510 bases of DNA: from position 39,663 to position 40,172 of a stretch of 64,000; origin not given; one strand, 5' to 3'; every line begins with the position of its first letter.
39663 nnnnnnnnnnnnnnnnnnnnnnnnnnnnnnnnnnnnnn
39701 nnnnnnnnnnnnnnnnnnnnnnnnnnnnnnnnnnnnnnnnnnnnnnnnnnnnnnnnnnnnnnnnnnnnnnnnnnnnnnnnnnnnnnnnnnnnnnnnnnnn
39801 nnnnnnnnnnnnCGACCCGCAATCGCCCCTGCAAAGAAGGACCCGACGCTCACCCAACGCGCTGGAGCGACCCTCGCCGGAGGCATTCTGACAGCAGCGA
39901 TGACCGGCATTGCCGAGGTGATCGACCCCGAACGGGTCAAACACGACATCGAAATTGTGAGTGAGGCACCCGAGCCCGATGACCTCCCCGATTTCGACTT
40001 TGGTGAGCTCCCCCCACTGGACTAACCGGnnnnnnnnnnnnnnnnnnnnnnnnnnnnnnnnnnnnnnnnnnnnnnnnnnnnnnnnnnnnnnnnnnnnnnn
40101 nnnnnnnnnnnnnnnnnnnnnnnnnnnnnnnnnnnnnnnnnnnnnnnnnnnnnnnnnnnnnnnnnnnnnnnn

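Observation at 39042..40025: TauD/TfdA-family homologue in which both iron-binding histidines are replaced (His to Tyr and His to Glu)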

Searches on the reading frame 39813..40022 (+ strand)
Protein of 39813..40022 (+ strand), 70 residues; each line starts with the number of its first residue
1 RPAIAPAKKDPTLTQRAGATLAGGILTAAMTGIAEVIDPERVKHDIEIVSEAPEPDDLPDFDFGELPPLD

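Call 22: find_homologous_proteins(query=window:39813-40022:+, max_evalue=0.001)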
Query seq(70 aa) (70 aa): 2 proteins with E <= 0.001 among 2 candidates.
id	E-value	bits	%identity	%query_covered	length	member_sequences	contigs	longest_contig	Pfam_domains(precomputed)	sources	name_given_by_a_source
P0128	2.3e-18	83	66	99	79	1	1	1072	-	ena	-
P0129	1.7e-10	58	81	59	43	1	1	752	-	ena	-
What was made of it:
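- Tried and rejected: Word-index search with the tail alone (call 22).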

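Call 29: search_protein_representatives(protein=window:39813-40022:+)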
Query: 70 residues. Proteins with E-value up to 0.001 (for the whole library): 25; up to 1e-10: 9; up to 1e-30: 1. The best 25 are listed.
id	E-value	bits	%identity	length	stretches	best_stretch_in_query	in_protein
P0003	1.9e-35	135.6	94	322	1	1-70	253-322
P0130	1.3e-25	104.5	79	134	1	1-70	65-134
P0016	8.5e-25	101.9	74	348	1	2-70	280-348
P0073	1.7e-22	94.6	73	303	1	7-70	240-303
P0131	2.8e-20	87.6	64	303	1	3-70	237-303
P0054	4.9e-20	86.9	69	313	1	2-69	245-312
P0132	1.8e-19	85.1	61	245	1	2-70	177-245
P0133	2.3e-17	78.4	61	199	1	3-69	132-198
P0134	1.4e-15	72.8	57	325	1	4-70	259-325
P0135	1.9e-09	53.3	47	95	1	10-69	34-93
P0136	2.5e-09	53.0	57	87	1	10-70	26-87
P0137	1.9e-08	50.2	54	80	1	16-70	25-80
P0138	2.7e-05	40.2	42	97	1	9-69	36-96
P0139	2.8e-05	40.2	45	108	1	17-69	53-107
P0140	4.1e-05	39.7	48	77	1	18-69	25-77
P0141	7.4e-05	38.8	43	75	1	16-69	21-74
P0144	2.4e-04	37.3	43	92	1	17-70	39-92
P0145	5.3e-04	36.1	39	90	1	13-70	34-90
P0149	7.0e-04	35.8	48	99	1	11-69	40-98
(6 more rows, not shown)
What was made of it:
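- On Acidimicrobiia C-terminal module family (undescribed; defined here by alignment A3): Independently, single-sequence phmmer with the tail finds free-standing members down to E 1e-9 (call 29).
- Tried and rejected: The exhaustive phmmer search (call 29) replaced it.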

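Call 31: search_protein_families(library=pfam, proteins=[P0135, P0136, P0137, P0138, P0139, P0141, P0144, P0145, P0149, window:39813-40022:+], max_evalue=1)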
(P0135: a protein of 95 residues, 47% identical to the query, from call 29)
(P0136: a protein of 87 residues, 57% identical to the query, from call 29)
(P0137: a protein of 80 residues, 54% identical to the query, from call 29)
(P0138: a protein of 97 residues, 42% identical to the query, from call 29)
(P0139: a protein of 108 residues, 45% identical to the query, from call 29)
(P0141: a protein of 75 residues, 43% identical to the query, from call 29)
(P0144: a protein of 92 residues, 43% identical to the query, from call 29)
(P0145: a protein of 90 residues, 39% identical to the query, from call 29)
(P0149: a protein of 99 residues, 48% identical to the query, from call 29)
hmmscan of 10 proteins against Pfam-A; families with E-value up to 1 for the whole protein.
P0135 (95 aa): 0 families

P0136 (87 aa): 0 families

P0137 (80 aa): 0 families

P0138 (97 aa): 0 families

P0139 (108 aa): 0 families

P0141 (75 aa): 0 families

P0144 (92 aa): 0 families

P0145 (90 aa): 2 families
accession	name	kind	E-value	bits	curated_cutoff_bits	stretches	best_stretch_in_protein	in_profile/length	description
PF11239.13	DUF3040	-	0.014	16.1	24.7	1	18-58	16-64/84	Protein of unknown function (DUF3040)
PF20297.4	MSSS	-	0.072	13.2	26.8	1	54-71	13-30/42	MutS2 and Smr-associated SH3 domain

P0149 (99 aa): 0 families

window:39813-40022:+ (70 aa): 0 families

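Call 32: search_protein_families(library=ncbifam, proteins=[P0135, P0136, P0137, P0138, P0139, P0141, P0144, P0145, P0149], max_evalue=1)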
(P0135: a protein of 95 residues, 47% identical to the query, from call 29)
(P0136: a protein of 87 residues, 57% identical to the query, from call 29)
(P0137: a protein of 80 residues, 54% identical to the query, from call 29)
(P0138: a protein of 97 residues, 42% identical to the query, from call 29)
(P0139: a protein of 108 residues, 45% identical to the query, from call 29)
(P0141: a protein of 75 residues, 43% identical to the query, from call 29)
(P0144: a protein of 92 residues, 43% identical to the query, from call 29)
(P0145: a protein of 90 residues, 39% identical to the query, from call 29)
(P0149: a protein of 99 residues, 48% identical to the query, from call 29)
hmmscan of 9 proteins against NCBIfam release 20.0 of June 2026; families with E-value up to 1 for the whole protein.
P0135 (95 aa): 0 families

P0136 (87 aa): 0 families

P0137 (80 aa): 0 families

P0138 (97 aa): 0 families

P0139 (108 aa): 0 families

P0141 (75 aa): 0 families

P0144 (92 aa): 0 families

P0145 (90 aa): 0 families

P0149 (99 aa): 1 family
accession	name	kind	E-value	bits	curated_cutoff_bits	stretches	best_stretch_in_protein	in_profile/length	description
NF045762.1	PhenlGlyoxDHPadE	equivalog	0.074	12.9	300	1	42-66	4-28/187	NADH-dependent phenylglyoxylate dehydrogenase subunit gamma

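Call 34: find_homologous_proteins(query=A3, max_evalue=0.001)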
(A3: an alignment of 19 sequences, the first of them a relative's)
Query A3 (19 sequences) (87 aa, profile of the alignment): 260 proteins with E <= 0.001 among 8000 candidates; the best 120 are listed.
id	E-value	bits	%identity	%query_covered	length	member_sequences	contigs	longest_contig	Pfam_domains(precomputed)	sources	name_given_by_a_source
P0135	1.3e-21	95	64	79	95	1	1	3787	-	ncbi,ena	-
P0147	2.1e-21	94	50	67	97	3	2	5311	-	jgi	jgi:hypothetical protein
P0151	2.5e-21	94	50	66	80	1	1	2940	-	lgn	-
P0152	2.6e-21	94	65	80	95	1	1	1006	-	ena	-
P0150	1.2e-20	91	45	44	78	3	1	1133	-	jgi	jgi:hypothetical protein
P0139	1.7e-20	91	47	74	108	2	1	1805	-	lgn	-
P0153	4.5e-20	90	48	77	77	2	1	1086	-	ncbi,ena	-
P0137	4.9e-20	90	43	67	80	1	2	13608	-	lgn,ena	-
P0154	6.0e-20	89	47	66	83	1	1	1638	-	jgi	jgi:hypothetical protein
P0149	6.5e-20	89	44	69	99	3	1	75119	-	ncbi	ncbi:MAG: hypothetical protein RIE08_17160 [Acidimicrobiales bacterium]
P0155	6.8e-20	89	50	67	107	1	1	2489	-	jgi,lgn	-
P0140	9.1e-20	89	48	71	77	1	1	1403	-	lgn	-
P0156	9.4e-20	89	47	66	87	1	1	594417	-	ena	-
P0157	1.0e-19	88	46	77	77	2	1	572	-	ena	-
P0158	2.4e-19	87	52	66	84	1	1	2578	-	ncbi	-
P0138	1.1e-18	85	38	68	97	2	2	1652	-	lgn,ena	-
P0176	1.3e-18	85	48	69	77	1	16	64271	-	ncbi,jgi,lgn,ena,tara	tara:strand:- start:534 stop:767 length:234 start_codon:yes stop_codon:yes gene_type:complete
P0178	1.4e-18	85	44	71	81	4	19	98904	-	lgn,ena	-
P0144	2.7e-18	84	48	49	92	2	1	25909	-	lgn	-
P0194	3.4e-18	84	48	71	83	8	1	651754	-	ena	-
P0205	5.1e-18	83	40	80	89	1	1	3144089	-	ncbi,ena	-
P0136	5.6e-18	83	100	100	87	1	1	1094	-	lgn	-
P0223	1.5e-17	82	54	62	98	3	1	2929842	-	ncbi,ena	-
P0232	2.2e-17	81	50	62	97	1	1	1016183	-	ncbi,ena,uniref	ncbi:hypothetical protein [Candidatus Poriferisocius sp.]|uniref:hypothetical protein n=1 Tax=Candid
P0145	3.5e-17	80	43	46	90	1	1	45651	-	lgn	-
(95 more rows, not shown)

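Call 36: find_encoding_contigs(protein=P0205, flank=7000, max_places=1)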
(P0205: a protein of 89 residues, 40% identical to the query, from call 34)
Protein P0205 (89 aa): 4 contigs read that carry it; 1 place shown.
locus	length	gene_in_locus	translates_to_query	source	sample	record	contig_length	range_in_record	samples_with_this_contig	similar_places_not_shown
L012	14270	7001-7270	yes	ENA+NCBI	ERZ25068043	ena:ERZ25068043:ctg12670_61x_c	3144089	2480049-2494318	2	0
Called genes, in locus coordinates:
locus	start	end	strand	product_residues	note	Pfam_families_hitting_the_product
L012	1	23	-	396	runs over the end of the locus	PF00296:Bac_luciferase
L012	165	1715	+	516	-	PF18313:TLP1_add_C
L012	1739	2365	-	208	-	PF01625:PMSR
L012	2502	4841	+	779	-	PF01315:Ald_Xan_dh_C, PF02738:MoCoBD_1, PF20256:MoCoBD_2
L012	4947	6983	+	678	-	PF00009:GTP_EFTU, PF00350:Dynamin_N (faint), PF01926:MMR_HSR1, PF03144:GTP_EFTU_D2, PF22042:EF-G_D2, PF14492:EFG_III, PF03764:EFG_IV, PF00679:EFG_C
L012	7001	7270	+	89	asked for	-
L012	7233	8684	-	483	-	PF05977:MFS_3 (weak), PF07690:MFS_1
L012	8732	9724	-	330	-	PF03446:NAD_binding_2 (weak), PF07991:KARI_N, PF01450:KARI_C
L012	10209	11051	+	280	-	-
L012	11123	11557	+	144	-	PF08681:TacA1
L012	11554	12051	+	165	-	PF00583:Acetyltransf_1, PF13673:Acetyltransf_10 (weak), PF13508:Acetyltransf_7, PF08445:FR47 (weak)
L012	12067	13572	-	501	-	PF13173:AAA_14, PF13635:DUF4143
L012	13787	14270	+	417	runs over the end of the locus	PF00067:p450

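Call 37: find_encoding_contigs(protein=P0223, flank=7000, max_places=1)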
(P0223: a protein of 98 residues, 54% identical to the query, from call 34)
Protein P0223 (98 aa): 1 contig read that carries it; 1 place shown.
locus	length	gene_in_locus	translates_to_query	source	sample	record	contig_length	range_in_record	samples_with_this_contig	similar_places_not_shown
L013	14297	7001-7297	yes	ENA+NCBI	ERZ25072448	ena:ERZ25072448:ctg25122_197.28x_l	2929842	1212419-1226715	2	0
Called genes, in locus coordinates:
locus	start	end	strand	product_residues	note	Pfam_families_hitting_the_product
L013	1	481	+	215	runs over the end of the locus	PF02660:G3P_acyltransf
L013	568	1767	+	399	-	PF07690:MFS_1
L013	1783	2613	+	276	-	PF02645:DegV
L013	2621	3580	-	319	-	PF00557:Peptidase_M24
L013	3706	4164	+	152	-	PF08239:SH3_3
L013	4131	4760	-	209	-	PF01625:PMSR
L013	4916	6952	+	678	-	PF00009:GTP_EFTU, PF01926:MMR_HSR1 (weak), PF03144:GTP_EFTU_D2, PF22042:EF-G_D2, PF14492:EFG_III, PF03764:EFG_IV, PF00679:EFG_C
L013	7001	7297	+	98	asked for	-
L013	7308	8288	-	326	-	PF07991:KARI_N, PF01450:KARI_C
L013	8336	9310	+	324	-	-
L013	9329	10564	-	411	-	PF00817:IMS, PF11798:IMS_HHH (weak), PF21999:IMS_HHH_1, PF11799:IMS_C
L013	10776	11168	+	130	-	-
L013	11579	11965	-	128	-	PF01850:PIN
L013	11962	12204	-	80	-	PF07704:PSK_trans_fac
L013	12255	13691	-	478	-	PF03160:Calx-beta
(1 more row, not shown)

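Call 38: find_encoding_contigs(protein=P0232, flank=7000, max_places=1)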
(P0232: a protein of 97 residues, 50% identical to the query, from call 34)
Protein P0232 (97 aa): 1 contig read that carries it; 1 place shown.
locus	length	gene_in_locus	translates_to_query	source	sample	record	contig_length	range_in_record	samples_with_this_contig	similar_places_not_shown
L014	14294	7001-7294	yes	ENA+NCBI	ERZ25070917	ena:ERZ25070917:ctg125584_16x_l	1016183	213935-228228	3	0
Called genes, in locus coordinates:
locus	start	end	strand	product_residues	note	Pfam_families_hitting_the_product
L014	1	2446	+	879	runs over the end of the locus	PF04151:PPC (weak)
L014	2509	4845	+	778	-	PF01315:Ald_Xan_dh_C, PF02738:MoCoBD_1, PF20256:MoCoBD_2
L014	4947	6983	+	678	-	PF00009:GTP_EFTU, PF00350:Dynamin_N (faint), PF01926:MMR_HSR1, PF03144:GTP_EFTU_D2, PF22042:EF-G_D2, PF14492:EFG_III, PF03764:EFG_IV, PF00679:EFG_C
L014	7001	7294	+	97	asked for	-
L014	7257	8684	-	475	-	PF05977:MFS_3 (weak), PF07690:MFS_1, PF13347:MFS_2 (weak), PF07690:MFS_1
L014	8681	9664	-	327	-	PF07991:KARI_N, PF01450:KARI_C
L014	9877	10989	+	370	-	PF00067:p450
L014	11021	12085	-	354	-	PF02353:CMAS, PF01209:Ubie_methyltran (weak), PF13489:Methyltransf_23, PF13649:Methyltransf_25, PF13847:Methyltransf_31, PF08241:Methyltransf_11, PF08242:Methyltransf_12, PF08498:Sterol_MT_C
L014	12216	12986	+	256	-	PF00106:adh_short, PF08659:KR, PF13561:adh_short_C2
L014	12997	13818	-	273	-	PF02668:TauD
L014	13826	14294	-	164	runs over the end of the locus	PF01047:MarR, PF12802:MarR_2, PF13463:HTH_27 (weak)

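Call 40: find_encoding_contigs(protein=P0176, flank=6000, max_places=1)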
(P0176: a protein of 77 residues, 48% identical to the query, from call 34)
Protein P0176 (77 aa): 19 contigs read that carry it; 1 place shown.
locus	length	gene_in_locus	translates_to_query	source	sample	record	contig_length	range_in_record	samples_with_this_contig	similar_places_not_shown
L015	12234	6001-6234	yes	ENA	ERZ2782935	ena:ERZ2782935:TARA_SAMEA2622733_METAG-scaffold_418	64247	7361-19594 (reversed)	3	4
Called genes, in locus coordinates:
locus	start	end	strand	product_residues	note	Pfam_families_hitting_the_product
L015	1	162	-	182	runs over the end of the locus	PF00753:Lactamase_B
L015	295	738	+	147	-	-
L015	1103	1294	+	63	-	-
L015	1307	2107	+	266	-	PF00561:Abhydrolase_1 (weak), PF12146:Hydrolase_4 (faint), PF12697:Abhydrolase_6 (weak)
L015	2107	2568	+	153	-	PF00075:RNase_H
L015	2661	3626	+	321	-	PF04199:Cyclase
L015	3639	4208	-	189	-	PF12710:HAD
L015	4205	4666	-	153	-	PF10604:Polyketide_cyc2 (weak)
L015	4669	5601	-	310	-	PF01370:Epimerase, PF08338:DUF1731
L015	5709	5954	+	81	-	-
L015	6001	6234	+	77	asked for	-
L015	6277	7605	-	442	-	PF01565:FAD_binding_4, PF04030:ALO (weak)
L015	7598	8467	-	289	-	PF01040:UbiA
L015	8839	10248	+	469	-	PF01134:GIDA (faint), PF01266:DAO (faint), PF03486:HI0933_like (faint), PF07992:Pyr_redox_2, PF12831:FAD_oxidored (weak), PF13738:Pyr_redox_3 (weak), PF00070:Pyr_redox, PF02852:Pyr_redox_dim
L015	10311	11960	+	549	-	PF21948:LplA-B_cat, PF16881:LIAS_N, PF04055:Radical_SAM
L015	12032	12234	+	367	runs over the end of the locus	PF01321:Creatinase_N, PF00557:Peptidase_M24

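Call 41: find_encoding_contigs(protein=P0194, flank=6000, max_places=1)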
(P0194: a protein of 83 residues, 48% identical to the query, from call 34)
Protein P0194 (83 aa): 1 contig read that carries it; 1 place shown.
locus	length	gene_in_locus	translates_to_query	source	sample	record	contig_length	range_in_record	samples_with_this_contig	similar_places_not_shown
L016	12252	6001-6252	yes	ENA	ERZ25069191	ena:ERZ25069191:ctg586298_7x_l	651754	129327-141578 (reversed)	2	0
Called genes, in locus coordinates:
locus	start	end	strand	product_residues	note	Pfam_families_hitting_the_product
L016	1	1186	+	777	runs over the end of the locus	PF01315:Ald_Xan_dh_C, PF02738:MoCoBD_1, PF20256:MoCoBD_2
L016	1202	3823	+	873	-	PF04151:PPC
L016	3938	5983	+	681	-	PF00009:GTP_EFTU, PF01926:MMR_HSR1 (weak), PF03144:GTP_EFTU_D2, PF22042:EF-G_D2, PF14492:EFG_III, PF03764:EFG_IV, PF00679:EFG_C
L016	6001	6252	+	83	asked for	-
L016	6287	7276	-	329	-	PF07991:KARI_N, PF01450:KARI_C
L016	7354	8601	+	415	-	PF00067:p450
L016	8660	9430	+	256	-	PF00106:adh_short, PF01370:Epimerase (faint), PF08659:KR, PF13561:adh_short_C2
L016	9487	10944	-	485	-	-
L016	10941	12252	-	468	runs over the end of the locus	-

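Call 42: find_encoding_contigs(protein=P0178, flank=6000, max_places=1)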
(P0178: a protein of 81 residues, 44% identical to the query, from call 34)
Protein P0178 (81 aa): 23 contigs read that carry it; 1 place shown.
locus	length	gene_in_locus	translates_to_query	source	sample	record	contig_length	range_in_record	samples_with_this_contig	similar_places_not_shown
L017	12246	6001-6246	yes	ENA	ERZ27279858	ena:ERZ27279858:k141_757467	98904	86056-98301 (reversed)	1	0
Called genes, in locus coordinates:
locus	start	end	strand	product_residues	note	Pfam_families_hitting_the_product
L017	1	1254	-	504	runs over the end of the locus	PF00501:AMP-binding, PF13193:AMP-binding_C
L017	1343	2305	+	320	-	PF04199:Cyclase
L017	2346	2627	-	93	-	PF04248:NTP_transf_9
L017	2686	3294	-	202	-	PF00702:Hydrolase (weak), PF12710:HAD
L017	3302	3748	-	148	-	PF10604:Polyketide_cyc2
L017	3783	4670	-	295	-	PF01370:Epimerase, PF08338:DUF1731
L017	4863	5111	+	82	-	PF06305:LapA_dom (weak)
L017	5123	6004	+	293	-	-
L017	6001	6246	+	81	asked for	-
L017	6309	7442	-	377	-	PF13477:Glyco_trans_4_2, PF13439:Glyco_transf_4, PF13579:Glyco_trans_4_4, PF20706:GT4-conflict (weak), PF00534:Glycos_transf_1, PF13692:Glyco_trans_1_4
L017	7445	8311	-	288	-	PF01522:Polysacc_deac_1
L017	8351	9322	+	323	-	PF13527:Acetyltransf_9, PF00583:Acetyltransf_1 (weak)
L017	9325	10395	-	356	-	PF14907:NTP_transf_5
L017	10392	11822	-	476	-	-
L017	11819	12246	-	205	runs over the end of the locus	PF17836:PglD_N, PF25084:LbH_EIF2B (weak), PF25087:GMPPB_C (faint), PF00132:Hexapep, PF14602:Hexapep_2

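Call 54: search_protein_families(library=pfam, proteins=[L017:5123-6004:+, L015:5709-5954:+, L012:4947-6983:+], max_evalue=0.01)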
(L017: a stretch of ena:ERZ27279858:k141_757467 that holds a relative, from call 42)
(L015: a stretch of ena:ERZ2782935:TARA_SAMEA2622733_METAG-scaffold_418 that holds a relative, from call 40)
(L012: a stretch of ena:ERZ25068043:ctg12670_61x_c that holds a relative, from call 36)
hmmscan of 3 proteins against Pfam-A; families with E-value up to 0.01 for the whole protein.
L017:5123-6004:+ (293 aa): 0 families

L015:5709-5954:+ (81 aa): 1 family
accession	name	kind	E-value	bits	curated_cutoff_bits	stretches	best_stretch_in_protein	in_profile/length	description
PF06305.16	LapA_dom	-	0.00032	21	28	1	34-70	1-37/64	Lipopolysaccharide assembly protein A domain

L012:4947-6983:+ (678 aa): 12 families
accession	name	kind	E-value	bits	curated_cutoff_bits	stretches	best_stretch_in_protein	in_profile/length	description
PF00009.33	GTP_EFTU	-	2.1e-40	138.8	26.5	1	6-272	1-185/188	Elongation factor Tu GTP binding domain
PF03764.24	EFG_IV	-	8.4e-40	135.8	24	1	468-585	2-120/121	Elongation factor G, domain IV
PF00679.30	EFG_C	-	5.3e-21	74.9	27.9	1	589-673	2-86/89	Elongation factor G C-terminus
PF14492.12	EFG_III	-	3e-20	72.5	27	1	394-465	2-74/75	Elongation Factor G, domain III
PF22042.2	EF-G_D2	-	1.3e-14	54.5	27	1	302-382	4-83/84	Elongation factor G domain 2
PF03144.31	GTP_EFTU_D2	-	1e-08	35.9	30.3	1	314-381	1-73/73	Elongation factor Tu domain 2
PF01926.29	MMR_HSR1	-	2.8e-08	34.3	21.9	1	10-134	1-113/113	50S ribosome-binding GTPase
PF00350.29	Dynamin_N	-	3.3e-06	27.7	27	0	57-134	85-166/168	Dynamin family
PF04548.22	AIG1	-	0.0046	16.7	27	0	10-155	2-113/212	AIG1 family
PF00005.33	ABC_tran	-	0.0071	17.4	25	0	9-33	12-36/137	ABC transporter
PF20720.3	nSTAND3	-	0.0087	16.2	27.2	0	9-32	18-41/155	Novel STAND NTPase 3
PF09439.16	SRPRB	-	0.0094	15.8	25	0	9-107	4-83/178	Signal recognition particle receptor beta subunit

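Call 70: search_solved_structures(query=A3, max_evalue=10, show_alignments=2)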
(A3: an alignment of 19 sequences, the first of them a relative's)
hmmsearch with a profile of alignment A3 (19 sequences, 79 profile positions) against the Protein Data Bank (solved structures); distinct sequences matched with E-value up to 10: 1.
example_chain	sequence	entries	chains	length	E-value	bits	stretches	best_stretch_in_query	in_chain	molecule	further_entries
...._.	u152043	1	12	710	3.7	11.3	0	17-46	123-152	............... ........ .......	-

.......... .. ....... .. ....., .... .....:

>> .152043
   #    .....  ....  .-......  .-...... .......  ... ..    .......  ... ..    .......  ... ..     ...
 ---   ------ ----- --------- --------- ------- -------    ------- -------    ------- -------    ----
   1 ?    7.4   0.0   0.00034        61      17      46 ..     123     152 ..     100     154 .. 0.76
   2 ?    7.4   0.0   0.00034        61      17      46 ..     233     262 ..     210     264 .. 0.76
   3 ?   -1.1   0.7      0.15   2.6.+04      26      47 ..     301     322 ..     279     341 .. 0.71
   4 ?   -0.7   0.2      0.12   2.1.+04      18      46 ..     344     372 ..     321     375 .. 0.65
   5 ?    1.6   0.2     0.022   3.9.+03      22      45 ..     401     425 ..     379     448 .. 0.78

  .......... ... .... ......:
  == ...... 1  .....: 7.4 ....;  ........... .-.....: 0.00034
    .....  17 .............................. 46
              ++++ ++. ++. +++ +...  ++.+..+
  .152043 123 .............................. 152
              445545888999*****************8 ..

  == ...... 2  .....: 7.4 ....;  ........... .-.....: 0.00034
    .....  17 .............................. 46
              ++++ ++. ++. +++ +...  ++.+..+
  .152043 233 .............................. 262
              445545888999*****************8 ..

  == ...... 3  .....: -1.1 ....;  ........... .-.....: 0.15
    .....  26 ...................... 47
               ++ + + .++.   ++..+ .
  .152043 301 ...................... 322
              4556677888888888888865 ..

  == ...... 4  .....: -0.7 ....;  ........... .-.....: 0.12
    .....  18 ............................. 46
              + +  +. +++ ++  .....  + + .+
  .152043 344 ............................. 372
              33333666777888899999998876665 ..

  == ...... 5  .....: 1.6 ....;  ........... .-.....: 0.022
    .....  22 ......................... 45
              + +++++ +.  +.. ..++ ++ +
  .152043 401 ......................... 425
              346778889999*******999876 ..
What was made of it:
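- Tried and rejected: Pfam, NCBIfam and PDB-sequence searches with the module (calls 31, 32, 70).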
